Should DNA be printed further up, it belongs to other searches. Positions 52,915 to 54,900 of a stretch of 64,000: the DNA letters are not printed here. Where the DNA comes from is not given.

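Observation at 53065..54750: Radical SAM - calcineurin-like metallophosphoesterase fusion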

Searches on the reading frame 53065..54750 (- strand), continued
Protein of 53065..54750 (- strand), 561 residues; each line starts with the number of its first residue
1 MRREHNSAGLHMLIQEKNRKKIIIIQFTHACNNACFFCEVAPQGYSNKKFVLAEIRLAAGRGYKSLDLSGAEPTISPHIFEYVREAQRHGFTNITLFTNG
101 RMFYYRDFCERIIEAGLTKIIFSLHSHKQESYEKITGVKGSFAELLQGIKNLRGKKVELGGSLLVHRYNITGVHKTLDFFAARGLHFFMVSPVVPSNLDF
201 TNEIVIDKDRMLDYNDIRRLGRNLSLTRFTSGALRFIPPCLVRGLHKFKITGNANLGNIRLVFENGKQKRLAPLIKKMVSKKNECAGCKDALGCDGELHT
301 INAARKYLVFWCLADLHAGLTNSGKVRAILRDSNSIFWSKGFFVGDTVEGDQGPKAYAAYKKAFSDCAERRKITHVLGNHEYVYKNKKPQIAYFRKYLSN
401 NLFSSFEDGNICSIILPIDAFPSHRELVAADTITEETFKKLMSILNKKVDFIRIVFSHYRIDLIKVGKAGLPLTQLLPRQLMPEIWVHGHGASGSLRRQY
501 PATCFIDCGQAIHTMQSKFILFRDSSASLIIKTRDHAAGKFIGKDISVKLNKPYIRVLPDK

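Call 81: search_protein_families(library=ncbifam, proteins=[L002:7204-7773:+], max_evalue=0.001)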
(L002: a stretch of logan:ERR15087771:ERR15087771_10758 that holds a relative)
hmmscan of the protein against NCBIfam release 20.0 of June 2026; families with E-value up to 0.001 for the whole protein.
L002:7204-7773:+ (189 aa): 2 families
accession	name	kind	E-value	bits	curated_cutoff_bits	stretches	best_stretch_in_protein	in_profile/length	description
TIGR02727.1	MTHFS_bact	equivalog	1.3e-16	61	84.9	1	3-180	1-181/182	5-formyltetrahydrofolate cyclo-ligase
NF007661.0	PRK10333.1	equivalog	1.5e-09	37.9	343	1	2-182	10-193/198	5-formyltetrahydrofolate cyclo-ligase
